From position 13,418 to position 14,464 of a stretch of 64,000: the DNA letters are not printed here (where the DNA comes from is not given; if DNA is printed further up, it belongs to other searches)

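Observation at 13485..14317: Solitary Cas4-like Fe-S nuclease translationally coupled to a 28-codon upstream ORF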

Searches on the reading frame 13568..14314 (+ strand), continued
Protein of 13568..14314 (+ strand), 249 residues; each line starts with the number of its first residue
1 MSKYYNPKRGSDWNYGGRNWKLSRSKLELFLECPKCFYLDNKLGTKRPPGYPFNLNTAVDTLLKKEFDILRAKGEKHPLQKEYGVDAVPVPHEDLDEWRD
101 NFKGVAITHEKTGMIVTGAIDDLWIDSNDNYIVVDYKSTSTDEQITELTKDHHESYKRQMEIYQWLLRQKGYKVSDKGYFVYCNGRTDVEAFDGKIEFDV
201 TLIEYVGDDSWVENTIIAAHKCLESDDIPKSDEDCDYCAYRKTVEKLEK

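Call 35: search_protein_families(library=padloc, proteins=[window:13568-14314:+], max_evalue=0.01)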
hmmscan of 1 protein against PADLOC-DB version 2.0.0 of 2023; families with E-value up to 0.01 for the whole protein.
window:13568-14314:+ (249 aa): 8 families
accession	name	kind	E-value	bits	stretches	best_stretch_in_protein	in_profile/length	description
PDLC01250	Cas4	-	1.7e-11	42.7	1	92-242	38-165/168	"CAS-I,CAS-II,CAS-III,CAS-IV,CAS-V,CAS-VI; acquisition_associated"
PDLC00943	Cas4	-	2.9e-10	38.4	1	107-242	61-176/180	CRISPR-associated protein Cas4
PDLC00944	Cas4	-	5.2e-10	37.8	1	111-243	62-175/177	Cas4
PDLC01447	Cas4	-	1.2e-08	33.6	1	22-242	5-155/161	"CAS-I,CAS-II,CAS-III,CAS-IV,CAS-V,CAS-VI; acquisition_associated"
PDLC01747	Cas1g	-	1.7e-06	24.9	1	99-201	48-136/523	-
PDLC01611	Cas4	-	3.4e-06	25.4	1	119-242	54-154/158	"CAS-I,CAS-II,CAS-III,CAS-IV,CAS-V,CAS-VI; acquisition_associated"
PDLC02087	Cas4b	-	5e-06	24.8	1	115-241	73-185/189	-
PDLC01771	Cas4b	-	0.005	15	0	144-241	67-155/162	-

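Call 36: search_protein_families(library=phrogs, proteins=[window:13568-14314:+], max_evalue=0.01)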
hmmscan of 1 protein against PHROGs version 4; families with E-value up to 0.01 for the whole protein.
window:13568-14314:+ (249 aa): 6 families
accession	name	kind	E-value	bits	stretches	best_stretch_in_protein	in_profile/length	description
phrog_31195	-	unknown function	3.5e-18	67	1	21-242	5-222/232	-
phrog_1706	-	DNA, RNA and nucleotide metabolism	4.9e-14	53.5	1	107-242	113-240/293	CRISPR/Cas system associated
phrog_1218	-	DNA, RNA and nucleotide metabolism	3.7e-06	27.4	1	105-178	128-202/364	exonuclease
phrog_1227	-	DNA, RNA and nucleotide metabolism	9.7e-06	26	1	100-248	114-261/268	exonuclease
phrog_1674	-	DNA, RNA and nucleotide metabolism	1.4e-05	25.5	1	115-244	132-262/276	exonuclease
phrog_2139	-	DNA, RNA and nucleotide metabolism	0.0061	16.6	1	110-170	128-180/330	exonuclease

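Call 40: predict_structure(alignment_id=A1)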
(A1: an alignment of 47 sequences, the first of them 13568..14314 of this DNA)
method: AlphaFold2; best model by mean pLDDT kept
length: 249 residues; sequences in the alignment: 47
mean_pLDDT: 90.1   pTM: 0.87
mean pLDDT of the five models: 90.1, 89.8, 87.9, 87.8, 86.4
residues with pLDDT >= 90: 182; 70-90: 55; 50-70: 11; < 50: 1
segments of 3 or more residues with pLDDT < 50: none
pLDDT, mean of each block of 10 residues (from residue 1): 67 92 95 95 82 70 90 91 95 93 93 97 96 91 86 92 98 97 80 77 97 98 97 92 91
secondary structure, 60 per line:
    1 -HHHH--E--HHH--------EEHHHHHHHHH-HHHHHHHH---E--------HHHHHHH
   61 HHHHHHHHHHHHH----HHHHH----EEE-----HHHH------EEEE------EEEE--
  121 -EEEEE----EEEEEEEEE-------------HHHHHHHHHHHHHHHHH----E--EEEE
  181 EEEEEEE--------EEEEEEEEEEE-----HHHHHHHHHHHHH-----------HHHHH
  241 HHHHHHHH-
elements in order: H2-5 H24-32 H34-41 H54-73 H78-82 E87-89 H95-98 E105-108 E115-118 E122-126 E131-139 H153-169 E177-187 E196-206 H212-224 H236-248

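Call 44: fold_search(model_id=the predicted structure, library=pdb)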
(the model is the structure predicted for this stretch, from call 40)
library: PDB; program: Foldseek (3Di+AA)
matches with E <= 10: 421; with E <= 0.001: 17
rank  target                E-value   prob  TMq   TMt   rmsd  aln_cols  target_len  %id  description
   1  3h4r                  2.4e-05  1.00  0.45  0.50   8.9       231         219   15  Crystal structure of E. coli RecE exonuclease (released 2009-05-26)
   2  6ppu_A                2.7e-05  1.00  0.48  0.22  12.9       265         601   17  Cryo-EM structure of AdnAB-AMPPNP-DNA complex (released 2019-11-20)
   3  6ppr_A                3.7e-05  1.00  0.47  0.17   9.3       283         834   15  Cryo-EM structure of AdnA(D934A)-AdnB(D1014A) in complex with AMPPNP and DNA (released 2019-11-20)
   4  7sjr_A                4.2e-05  1.00  0.45  0.15  12.3       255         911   17  Cryo-EM structure of AdnA-AdnB(W325A) in complex with DNA and AMPPNP (released 2021-12-22)
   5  9np6_A                6.6e-05  1.00  0.50  0.17   9.2       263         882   16  Cryo-EM structure of AdnA(D934A)-AdnB(D1014A) in complex with AMPPNP and blunt end DNA (released 2025-03-19)
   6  8d3l_J                6.6e-05  1.00  0.43  0.48   8.0       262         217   15  Type I-C Cas4-Cas1-Cas2 complex bound to a PAM/PAM prespacer (released 2022-11-02)
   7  9kqh_A                9.5e-05  1.00  0.38  0.16   6.5       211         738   14  Crystal structure of Finegoldia magna DinG in complex with ssDNA and ADPNP (released 2025-12-03)
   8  8d3l_I                1.5e-04  1.00  0.43  0.48   6.9       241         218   16  Type I-C Cas4-Cas1-Cas2 complex bound to a PAM/PAM prespacer (released 2022-11-02)
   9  8xa9_B                2.2e-04  0.99  0.33  0.37  11.0       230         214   15  Human MGME1 in complex with 5'-overhang DNA (released 2024-03-20)
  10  4r5q                  3.8e-04  1.00  0.40  0.45   8.0       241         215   14  Crystal structure and nuclease activity of the CRISPR-associated Cas4 protein Pcal_0546 from Pyrobaculum calidifontis co (released 2014-09-17)
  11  7lwa_A                4.0e-04  1.00  0.39  0.38  11.4       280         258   10  Human Exonuclease 5 crystal structure (T88E) in complex with ssDNA and Mg (released 2021-07-14)
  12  4ic1_D                4.9e-04  1.00  0.40  0.46   7.2       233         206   15  Crystal structure of SSO0001 (released 2013-01-16)
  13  5zyu_A                7.1e-04  0.98  0.33  0.36  11.0       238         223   16  The crystal structure of humanMGME1 with single strand DNA2 (released 2018-09-19)
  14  7lw8_A                7.5e-04  1.00  0.41  0.40  11.2       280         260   10  Human Exonuclease 5 crystal structure in complex with a ssDNA (released 2021-07-14)
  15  5zyt_A                8.0e-04  0.99  0.36  0.39  10.7       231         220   15  Crystal structure of human MGME1 with 3' overhang double strand DNA3 (released 2018-09-19)
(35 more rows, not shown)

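Call 49: search_solved_structures(query=A1, max_evalue=10, show_alignments=4)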
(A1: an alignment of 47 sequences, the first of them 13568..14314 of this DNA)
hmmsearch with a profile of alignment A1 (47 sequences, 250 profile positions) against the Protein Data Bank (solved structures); distinct sequences matched with E-value up to 10: 5.
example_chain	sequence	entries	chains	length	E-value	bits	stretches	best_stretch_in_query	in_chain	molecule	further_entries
5yj6_A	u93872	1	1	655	0.034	16.7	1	149-171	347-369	Dockerin type I repeat-containing protein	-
1l1y_A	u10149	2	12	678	0.044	16.3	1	149-169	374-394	cellobiohydrolase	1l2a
4xwl_A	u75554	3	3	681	0.25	13.9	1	149-170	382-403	Exoglucanase S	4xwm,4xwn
7kw6_A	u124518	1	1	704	0.43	13.1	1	149-171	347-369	Exoglucanase-2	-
4r5q_A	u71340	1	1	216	1.3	11.5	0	20-46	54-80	CRISPR-associated exonuclease, Cas4 family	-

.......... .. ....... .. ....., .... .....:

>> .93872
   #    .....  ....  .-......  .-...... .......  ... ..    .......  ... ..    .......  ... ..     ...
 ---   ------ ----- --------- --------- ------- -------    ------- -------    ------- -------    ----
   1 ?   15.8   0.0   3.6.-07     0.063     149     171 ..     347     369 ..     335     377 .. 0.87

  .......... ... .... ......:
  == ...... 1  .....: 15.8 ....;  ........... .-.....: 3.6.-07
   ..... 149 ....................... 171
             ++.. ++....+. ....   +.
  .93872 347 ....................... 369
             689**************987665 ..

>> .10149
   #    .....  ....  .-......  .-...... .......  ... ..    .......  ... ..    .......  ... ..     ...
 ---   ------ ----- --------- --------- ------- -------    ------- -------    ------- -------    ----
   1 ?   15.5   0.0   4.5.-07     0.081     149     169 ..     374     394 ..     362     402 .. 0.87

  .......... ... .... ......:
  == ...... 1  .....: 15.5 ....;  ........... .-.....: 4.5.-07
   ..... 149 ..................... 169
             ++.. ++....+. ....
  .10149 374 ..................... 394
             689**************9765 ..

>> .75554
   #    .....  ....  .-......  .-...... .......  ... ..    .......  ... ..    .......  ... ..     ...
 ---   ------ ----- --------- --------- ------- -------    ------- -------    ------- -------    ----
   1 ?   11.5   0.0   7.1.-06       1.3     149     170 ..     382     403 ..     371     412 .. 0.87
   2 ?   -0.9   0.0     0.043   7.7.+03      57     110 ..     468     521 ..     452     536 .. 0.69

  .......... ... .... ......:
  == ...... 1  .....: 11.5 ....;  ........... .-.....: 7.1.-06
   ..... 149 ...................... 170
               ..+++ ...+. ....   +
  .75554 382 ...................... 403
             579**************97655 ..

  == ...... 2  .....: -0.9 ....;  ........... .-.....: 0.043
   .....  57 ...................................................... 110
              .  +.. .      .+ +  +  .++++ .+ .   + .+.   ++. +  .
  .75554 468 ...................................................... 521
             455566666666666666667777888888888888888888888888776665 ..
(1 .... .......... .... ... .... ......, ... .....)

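Call 65: search_protein_representatives(protein=window:13568-14314:+)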
Query: 249 residues. Proteins with E-value up to 0.001 (for the whole library): 1952; up to 1e-10: 1077; up to 1e-30: 267. The best 150 are listed.
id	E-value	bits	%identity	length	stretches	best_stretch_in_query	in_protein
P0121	1.6e-92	326.1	57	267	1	2-243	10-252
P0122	3.0e-91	322.0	41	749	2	22-243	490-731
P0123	9.4e-85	300.7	56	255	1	1-245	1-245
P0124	1.5e-79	283.6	53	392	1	17-248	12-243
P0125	7.8e-77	274.7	51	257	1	4-247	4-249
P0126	1.1e-71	257.8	49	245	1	5-241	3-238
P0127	2.3e-71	256.7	51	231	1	21-245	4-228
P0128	2.4e-71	256.7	49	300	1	16-238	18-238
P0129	4.5e-71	255.8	51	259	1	21-249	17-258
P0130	1.8e-70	253.9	54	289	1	9-224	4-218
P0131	3.0e-70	253.1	51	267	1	18-241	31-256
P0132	1.6e-68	247.4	47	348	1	18-245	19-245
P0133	1.0e-66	241.5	47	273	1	19-246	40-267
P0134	1.0e-66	241.5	47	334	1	19-249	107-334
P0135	2.0e-66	240.6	46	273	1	19-246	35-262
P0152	7.8e-61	222.2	45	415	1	21-248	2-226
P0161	3.0e-58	213.8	48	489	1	19-244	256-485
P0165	1.9e-57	211.1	45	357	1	18-244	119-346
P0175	1.2e-54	202.0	47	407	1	2-244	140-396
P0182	7.4e-54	199.4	45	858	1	20-245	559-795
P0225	7.9e-49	182.9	44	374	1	20-242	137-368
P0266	5.7e-42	160.4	36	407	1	20-246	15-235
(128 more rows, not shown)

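Call 66: search_protein_families(library=pfam, proteins=[P0122, P0182, P0161, P0124, P0152, P0175, P0266, P0225, P0165, P0132], max_evalue=0.0001)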
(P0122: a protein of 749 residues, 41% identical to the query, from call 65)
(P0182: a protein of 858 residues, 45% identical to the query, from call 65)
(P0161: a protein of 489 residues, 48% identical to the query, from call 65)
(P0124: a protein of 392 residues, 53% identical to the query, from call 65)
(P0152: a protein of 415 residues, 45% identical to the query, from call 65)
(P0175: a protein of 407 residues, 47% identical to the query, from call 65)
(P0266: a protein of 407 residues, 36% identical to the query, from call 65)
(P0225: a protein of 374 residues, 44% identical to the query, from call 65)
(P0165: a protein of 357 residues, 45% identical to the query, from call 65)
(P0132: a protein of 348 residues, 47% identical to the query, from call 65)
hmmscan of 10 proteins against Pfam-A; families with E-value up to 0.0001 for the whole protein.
P0122 (749 aa): 1 family
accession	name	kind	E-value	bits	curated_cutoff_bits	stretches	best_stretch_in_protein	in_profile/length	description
PF12705.13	PDDEXK_1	-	5.1e-13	50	22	1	586-728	120-242/247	PD-(D/E)XK nuclease superfamily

P0182 (858 aa): 2 families
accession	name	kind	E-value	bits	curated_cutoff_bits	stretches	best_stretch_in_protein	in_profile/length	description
PF11074.14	DUF2779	-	5.4e-17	62.7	23.3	1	295-450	2-126/126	Domain of unknown function(DUF2779)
PF12705.13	PDDEXK_1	-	3.6e-08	34.1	22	1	561-789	2-241/247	PD-(D/E)XK nuclease superfamily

P0161 (489 aa): 3 families
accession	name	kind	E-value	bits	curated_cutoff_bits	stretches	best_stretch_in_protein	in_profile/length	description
PF12705.13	PDDEXK_1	-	2.1e-11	44.7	22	1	353-481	123-242/247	PD-(D/E)XK nuclease superfamily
PF13676.11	TIR_2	-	5.6e-10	40.2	28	1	76-200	1-112/122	TIR domain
PF14237.11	GYF_2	-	6.5e-07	29.5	25.8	1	4-50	2-46/50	GYF domain 2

P0124 (392 aa): 2 families
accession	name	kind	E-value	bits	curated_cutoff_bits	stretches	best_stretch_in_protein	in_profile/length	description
PF00293.34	NUDIX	-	1.5e-16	61.1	21.1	1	256-381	3-133/134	NUDIX domain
PF12705.13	PDDEXK_1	-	2.7e-15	57.4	22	1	17-235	2-242/247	PD-(D/E)XK nuclease superfamily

P0152 (415 aa): 2 families
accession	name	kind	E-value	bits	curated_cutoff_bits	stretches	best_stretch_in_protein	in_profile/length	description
PF13328.12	HD_4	-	1e-14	55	27.2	1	287-413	1-134/156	HD domain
PF12705.13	PDDEXK_1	-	2.6e-12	47.7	22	1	91-219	121-243/247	PD-(D/E)XK nuclease superfamily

P0175 (407 aa): 1 family
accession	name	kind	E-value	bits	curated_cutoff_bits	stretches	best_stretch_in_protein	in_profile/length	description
PF12705.13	PDDEXK_1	-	2.5e-11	44.4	22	1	255-393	120-243/247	PD-(D/E)XK nuclease superfamily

P0266 (407 aa): 1 family
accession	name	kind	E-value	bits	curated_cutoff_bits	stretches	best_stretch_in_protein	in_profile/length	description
PF12705.13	PDDEXK_1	-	6.4e-12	46.4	22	1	92-231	120-244/247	PD-(D/E)XK nuclease superfamily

P0225 (374 aa): 1 family
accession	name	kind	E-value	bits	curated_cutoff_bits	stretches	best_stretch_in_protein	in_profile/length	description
PF12705.13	PDDEXK_1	-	1e-10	42.4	22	1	139-367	2-243/247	PD-(D/E)XK nuclease superfamily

P0165 (357 aa): 1 family
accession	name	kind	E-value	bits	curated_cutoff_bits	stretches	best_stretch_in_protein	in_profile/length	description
PF12705.13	PDDEXK_1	-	8e-11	42.8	22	1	162-343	91-243/247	PD-(D/E)XK nuclease superfamily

P0132 (348 aa): 1 family
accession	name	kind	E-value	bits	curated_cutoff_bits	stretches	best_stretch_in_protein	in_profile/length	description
PF12705.13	PDDEXK_1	-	2.4e-11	44.5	22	1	91-193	119-196/247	PD-(D/E)XK nuclease superfamily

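Call 69: search_dna_similar(query=window:13568-14314:+, collection=plasmids, mode=protein, max_evalue=0.001, max_rows=25)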
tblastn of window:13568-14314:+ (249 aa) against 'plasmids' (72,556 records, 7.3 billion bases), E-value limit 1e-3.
Records with a match: 2; places in all: 2; records where one place covers at least 80% of the query: 1.
Best place of each record, by identity: <60% 2.
By first word of the organism name: Flagellatimonas 1; Halalkalicoccus 1.
By predicted mobility (MOB-suite, as given by PLSDB): non-mobilizable 2.
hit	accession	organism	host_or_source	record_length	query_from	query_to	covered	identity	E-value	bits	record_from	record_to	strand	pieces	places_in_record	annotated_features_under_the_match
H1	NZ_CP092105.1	Flagellatimonas centrodinii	Dinoflagellate,cell culture,algal ...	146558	22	247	91%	46.3%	2e-57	204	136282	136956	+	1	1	PD-(D/E)XK nuclease family protein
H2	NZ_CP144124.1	Halalkalicoccus sp. CGA53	cell culture,sediment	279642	118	244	51%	30.3%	1e-3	47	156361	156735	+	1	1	UvrD-helicase domain-containing protein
